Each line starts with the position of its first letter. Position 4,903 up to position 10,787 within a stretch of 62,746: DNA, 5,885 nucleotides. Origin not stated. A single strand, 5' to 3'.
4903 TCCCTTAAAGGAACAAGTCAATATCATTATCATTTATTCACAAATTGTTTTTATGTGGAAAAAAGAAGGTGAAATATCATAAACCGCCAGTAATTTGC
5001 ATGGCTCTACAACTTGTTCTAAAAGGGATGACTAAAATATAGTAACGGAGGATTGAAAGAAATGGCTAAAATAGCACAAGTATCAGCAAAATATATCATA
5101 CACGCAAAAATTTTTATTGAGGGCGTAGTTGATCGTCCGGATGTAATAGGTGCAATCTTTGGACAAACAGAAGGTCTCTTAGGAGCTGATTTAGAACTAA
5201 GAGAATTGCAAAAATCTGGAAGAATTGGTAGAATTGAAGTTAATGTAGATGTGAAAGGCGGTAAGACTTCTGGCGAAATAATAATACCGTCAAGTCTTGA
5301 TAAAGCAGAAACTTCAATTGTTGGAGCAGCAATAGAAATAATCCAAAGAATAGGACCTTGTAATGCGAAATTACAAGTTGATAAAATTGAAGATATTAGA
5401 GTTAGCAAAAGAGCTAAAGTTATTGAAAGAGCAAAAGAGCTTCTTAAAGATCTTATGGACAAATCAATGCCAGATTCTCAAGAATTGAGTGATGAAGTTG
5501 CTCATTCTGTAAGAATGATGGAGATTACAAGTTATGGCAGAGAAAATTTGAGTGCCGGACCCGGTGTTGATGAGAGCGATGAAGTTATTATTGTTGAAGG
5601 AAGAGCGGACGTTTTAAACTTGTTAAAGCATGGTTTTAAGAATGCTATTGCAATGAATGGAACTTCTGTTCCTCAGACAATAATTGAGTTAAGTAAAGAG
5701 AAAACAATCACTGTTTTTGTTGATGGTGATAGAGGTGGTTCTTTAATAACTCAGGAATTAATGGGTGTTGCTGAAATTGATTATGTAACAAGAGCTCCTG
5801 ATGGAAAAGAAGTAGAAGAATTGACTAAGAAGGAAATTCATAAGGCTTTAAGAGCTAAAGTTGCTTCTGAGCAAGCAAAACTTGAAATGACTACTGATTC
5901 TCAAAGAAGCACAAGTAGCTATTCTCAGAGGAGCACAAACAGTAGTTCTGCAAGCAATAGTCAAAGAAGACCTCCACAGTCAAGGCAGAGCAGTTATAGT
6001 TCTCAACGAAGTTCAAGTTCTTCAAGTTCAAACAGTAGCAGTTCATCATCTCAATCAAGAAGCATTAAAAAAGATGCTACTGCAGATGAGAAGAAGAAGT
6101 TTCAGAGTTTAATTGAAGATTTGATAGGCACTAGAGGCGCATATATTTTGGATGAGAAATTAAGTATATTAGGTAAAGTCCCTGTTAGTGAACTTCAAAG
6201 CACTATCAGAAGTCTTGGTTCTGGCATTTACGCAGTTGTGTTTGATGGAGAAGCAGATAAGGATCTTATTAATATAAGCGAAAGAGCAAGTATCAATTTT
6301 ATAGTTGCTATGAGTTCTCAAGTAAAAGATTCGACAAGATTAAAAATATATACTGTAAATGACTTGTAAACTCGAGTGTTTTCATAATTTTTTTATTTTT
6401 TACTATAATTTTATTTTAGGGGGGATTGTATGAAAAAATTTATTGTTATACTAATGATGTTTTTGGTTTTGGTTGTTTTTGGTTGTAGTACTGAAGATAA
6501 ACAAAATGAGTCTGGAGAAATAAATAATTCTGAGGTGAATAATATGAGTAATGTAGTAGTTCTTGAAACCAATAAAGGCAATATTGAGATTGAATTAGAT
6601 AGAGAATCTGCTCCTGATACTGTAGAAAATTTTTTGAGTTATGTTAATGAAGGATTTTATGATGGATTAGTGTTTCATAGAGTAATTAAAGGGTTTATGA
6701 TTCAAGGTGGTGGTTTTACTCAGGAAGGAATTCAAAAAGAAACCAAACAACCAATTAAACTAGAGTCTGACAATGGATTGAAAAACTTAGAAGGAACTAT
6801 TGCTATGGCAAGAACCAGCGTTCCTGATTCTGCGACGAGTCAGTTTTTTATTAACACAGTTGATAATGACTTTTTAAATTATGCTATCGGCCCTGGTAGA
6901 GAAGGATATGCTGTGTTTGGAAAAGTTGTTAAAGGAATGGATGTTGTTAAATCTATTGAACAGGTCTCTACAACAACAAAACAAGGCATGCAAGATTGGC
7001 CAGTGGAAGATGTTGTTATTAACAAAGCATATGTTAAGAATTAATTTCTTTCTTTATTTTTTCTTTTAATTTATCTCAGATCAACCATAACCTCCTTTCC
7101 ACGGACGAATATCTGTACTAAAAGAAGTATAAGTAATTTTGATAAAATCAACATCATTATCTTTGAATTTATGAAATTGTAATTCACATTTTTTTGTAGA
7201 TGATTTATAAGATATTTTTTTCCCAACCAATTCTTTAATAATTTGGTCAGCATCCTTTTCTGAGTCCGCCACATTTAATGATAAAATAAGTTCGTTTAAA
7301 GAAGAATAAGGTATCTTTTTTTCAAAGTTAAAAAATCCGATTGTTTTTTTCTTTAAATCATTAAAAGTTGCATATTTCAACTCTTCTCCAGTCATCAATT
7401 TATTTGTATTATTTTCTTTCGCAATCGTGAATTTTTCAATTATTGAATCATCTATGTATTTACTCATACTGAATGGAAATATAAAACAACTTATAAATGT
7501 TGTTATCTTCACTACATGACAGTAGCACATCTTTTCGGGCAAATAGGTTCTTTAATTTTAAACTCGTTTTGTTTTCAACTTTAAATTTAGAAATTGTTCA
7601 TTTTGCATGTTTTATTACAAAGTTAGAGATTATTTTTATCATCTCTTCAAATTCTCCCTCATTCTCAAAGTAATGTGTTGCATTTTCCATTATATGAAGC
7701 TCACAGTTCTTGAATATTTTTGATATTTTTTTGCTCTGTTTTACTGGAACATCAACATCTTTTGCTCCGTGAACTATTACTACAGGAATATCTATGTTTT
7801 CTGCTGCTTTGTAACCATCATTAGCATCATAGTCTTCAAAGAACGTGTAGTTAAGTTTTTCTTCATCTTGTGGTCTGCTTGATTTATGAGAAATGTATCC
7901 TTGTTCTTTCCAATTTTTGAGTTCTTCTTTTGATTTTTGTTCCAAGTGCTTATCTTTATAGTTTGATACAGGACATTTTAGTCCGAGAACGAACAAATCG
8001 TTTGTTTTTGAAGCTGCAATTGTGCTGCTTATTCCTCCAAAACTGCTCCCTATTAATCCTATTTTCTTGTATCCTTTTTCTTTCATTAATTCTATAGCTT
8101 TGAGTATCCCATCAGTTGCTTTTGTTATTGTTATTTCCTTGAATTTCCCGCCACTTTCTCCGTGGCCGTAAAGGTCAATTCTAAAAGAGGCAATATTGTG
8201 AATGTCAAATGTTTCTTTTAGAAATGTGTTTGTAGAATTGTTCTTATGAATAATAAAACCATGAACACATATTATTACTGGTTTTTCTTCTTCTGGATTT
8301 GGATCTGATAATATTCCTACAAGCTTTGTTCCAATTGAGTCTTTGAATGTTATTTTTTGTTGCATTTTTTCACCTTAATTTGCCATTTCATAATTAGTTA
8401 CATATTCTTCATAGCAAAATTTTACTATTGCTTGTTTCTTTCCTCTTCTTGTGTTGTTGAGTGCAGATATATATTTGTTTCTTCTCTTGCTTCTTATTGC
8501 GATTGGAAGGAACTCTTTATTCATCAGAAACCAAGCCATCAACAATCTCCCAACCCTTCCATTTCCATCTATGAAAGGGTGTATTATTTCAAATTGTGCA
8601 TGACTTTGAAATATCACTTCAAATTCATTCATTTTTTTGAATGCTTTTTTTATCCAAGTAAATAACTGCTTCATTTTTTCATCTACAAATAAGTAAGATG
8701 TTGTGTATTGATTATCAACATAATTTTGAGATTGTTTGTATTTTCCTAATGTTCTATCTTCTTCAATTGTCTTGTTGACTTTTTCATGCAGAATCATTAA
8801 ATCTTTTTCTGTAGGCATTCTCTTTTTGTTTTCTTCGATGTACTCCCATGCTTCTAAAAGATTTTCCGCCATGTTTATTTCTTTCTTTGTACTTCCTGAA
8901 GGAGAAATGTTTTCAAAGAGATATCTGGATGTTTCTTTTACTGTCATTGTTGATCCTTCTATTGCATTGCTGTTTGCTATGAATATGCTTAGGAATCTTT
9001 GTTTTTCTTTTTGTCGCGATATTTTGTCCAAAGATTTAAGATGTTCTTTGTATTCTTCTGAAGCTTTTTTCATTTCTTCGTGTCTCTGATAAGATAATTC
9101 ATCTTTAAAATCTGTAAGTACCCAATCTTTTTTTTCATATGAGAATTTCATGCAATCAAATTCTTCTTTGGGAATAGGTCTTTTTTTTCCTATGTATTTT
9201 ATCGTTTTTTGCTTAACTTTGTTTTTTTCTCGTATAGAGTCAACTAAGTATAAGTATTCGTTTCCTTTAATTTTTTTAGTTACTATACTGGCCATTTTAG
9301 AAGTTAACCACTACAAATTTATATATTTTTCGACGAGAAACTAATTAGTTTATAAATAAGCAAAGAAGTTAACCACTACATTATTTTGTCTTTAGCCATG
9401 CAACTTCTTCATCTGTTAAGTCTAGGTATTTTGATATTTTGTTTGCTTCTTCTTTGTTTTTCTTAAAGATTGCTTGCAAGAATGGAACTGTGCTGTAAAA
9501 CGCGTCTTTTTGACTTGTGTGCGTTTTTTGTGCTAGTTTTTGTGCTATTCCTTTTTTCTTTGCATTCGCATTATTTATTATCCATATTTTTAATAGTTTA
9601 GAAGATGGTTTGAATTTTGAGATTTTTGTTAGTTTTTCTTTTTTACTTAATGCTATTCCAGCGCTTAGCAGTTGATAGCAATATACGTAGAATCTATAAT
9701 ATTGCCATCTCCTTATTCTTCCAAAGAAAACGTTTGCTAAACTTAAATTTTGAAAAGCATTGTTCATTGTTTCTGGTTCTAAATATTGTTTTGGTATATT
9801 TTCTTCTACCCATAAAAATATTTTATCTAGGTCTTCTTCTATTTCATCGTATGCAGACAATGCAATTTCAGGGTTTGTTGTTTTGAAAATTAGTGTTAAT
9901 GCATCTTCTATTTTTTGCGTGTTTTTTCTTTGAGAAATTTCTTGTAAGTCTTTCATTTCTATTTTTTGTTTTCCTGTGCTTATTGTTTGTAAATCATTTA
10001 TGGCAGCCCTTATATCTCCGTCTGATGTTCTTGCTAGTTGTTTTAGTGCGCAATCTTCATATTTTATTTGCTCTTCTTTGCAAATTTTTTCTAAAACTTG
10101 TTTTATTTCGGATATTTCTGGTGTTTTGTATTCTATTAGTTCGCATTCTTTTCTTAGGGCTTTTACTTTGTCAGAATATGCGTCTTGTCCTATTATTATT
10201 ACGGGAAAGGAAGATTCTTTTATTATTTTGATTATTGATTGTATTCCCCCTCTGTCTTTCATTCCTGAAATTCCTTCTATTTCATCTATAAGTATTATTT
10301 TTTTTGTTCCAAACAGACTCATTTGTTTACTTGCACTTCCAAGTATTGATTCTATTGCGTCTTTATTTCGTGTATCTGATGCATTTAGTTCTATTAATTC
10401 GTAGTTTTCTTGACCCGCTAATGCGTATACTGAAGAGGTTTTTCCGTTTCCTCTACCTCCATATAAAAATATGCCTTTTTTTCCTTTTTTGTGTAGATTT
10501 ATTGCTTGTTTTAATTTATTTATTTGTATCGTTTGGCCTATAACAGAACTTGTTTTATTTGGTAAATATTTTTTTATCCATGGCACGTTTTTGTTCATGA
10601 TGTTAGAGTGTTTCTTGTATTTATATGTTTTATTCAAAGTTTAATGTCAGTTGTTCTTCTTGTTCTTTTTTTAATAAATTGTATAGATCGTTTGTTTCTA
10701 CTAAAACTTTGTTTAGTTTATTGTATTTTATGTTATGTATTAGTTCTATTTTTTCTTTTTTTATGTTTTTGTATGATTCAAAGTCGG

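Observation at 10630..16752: Bacterial replisome-derived cassette in an archaeon: dead DnaG, double nuclease and divergent DnaB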

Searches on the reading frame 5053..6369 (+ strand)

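Call 16: search_protein_families(library=pfam, proteins=[window:5053-6369:+], max_evalue=0.00001)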
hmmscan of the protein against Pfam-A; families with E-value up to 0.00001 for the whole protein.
window:5053-6369:+ (438 aa): 3 families
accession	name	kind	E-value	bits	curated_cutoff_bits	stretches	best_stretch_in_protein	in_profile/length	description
PF13662.12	Toprim_4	-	7.7e-10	39.3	25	1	176-238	1-72/85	Toprim domain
PF13155.12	Toprim_2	-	2.4e-08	34.7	22.1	1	179-256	1-86/88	Toprim-like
PF01751.28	Toprim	-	2.8e-08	34.3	23.1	1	177-251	1-90/96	Toprim domain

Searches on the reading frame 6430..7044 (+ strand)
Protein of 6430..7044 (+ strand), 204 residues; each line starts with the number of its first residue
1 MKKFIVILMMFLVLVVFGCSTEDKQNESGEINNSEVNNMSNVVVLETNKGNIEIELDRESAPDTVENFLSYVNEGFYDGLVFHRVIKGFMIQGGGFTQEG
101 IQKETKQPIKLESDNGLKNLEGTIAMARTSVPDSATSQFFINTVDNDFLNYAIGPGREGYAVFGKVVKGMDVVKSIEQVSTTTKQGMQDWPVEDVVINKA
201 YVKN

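Call 20: search_protein_families(library=pfam, proteins=[window:6430-7044:+], max_evalue=0.001)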
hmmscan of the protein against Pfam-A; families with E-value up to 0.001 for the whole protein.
window:6430-7044:+ (204 aa): 1 family
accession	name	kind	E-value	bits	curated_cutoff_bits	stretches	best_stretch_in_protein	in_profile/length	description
PF00160.26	Pro_isomerase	-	2.9e-50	171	21.7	1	43-201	2-158/159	Cyclophilin type peptidyl-prolyl cis-trans isomerase/CLD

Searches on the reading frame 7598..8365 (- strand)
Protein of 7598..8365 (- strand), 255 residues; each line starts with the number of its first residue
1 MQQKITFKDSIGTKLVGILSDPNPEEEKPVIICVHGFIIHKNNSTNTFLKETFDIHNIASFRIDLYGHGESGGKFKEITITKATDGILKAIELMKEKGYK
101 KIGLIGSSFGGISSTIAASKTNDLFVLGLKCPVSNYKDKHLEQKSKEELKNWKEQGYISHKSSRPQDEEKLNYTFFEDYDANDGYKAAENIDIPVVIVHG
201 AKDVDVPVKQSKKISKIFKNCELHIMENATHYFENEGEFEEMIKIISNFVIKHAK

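Call 20: search_protein_families(library=pfam, proteins=[window:7598-8365:-], max_evalue=0.001)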
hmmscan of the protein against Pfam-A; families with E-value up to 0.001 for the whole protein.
window:7598-8365:- (255 aa): 7 families
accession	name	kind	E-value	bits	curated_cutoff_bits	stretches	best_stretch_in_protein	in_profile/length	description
PF12146.15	Hydrolase_4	-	8.5e-14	51.9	27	1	26-137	2-114/239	Serine aminopeptidase, S33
PF00561.26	Abhydrolase_1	-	2.7e-10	40.8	25.8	1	29-123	1-92/245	alpha/beta hydrolase fold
PF00326.27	Peptidase_S9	-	3.5e-10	40.2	22.6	1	62-253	19-209/213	Prolyl oligopeptidase family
PF20434.5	BD-FAE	-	1.9e-06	28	26.8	1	100-216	89-213/215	BD-FAE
PF02129.25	Peptidase_S15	-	7.7e-06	26.2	23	0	62-179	56-178/262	X-Pro dipeptidyl-peptidase (S15 family)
PF01738.24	DLH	-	1.1e-05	25.6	21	0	186-237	137-192/217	Dienelactone hydrolase family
PF03959.19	FSH1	-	0.00053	20.2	21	0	64-235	68-203/211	Serine hydrolase (FSH1)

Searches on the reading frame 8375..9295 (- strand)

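Call 3: search_protein_families(library=pfam, proteins=[window:8375-9295:-], max_evalue=0.1)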
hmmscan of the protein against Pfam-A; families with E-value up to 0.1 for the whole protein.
window:8375-9295:- (306 aa): 3 families
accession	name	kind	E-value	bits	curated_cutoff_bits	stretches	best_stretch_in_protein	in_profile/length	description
PF02661.23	Fic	-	8.5e-16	59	24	1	162-257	3-93/93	Fic/DOC family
PF02201.23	SWIB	-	0.072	13.3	25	0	138-178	16-56/74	SWIB/MDM2 domain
PF00044.30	Gp_dh_N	-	0.08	13.7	31.7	0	242-279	5-42/101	Glyceraldehyde 3-phosphate dehydrogenase, NAD binding domain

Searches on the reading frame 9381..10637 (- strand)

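Call 3: search_protein_families(library=pfam, proteins=[window:9381-10637:-], max_evalue=0.1)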
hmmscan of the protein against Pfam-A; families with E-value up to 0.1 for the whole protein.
window:9381-10637:- (418 aa): 14 families
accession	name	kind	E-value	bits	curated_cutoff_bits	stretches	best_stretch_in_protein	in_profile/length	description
PF00004.35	AAA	-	3.7e-10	40.8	21.2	1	56-151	1-107/131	ATPase family associated with various cellular activities (AAA)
PF21960.2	RCF1-5-like_lid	-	4.5e-10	39.8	27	1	180-220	1-42/43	RCF1/5-like, AAA+ ATPase lid domain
PF25361.1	AAA_lid_RFC1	-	5.4e-09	35.8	34.9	1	176-230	2-56/59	RFC1-like, AAA+ ATPase lid domain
PF22608.2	DNAX_ATPase_lid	-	1.5e-07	31.5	27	1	177-213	1-37/49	DNA polymerase III clamp loader subunit, ATPase lid domain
PF16193.11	AAA_assoc_2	-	3e-06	27.8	34.3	1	188-240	2-60/81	AAA C-terminal domain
PF13173.12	AAA_14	-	4.6e-05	23.9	27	1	54-127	3-78/129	AAA domain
PF05673.19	DUF815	-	0.0014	18.3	23.8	1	16-105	14-108/249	Protein of unknown function (DUF815)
PF00910.28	RNA_helicase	-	0.0077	17.1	21.5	0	56-147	1-83/105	RNA helicase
PF14532.12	Sigma54_activ_2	-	0.0082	16.8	25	1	33-162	1-119/138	Sigma-54 interaction domain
PF03215.21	Rad17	-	0.0094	16.3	23.8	1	16-90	5-83/186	Rad17 P-loop domain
PF12775.13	AAA_7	-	0.01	15.8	25.8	1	30-140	10-127/181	P-loop containing dynein motor region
PF02196.21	RBD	-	0.02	15.2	25.7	0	178-201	22-45/69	Raf-like Ras-binding domain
PF13191.12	AAA_16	-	0.048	14.6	32.6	1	32-75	2-46/167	AAA ATPase domain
PF21291.3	CYNS_N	-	0.084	13.3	27.1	0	394-417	44-67/69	Cyanate hydratase, N-terminal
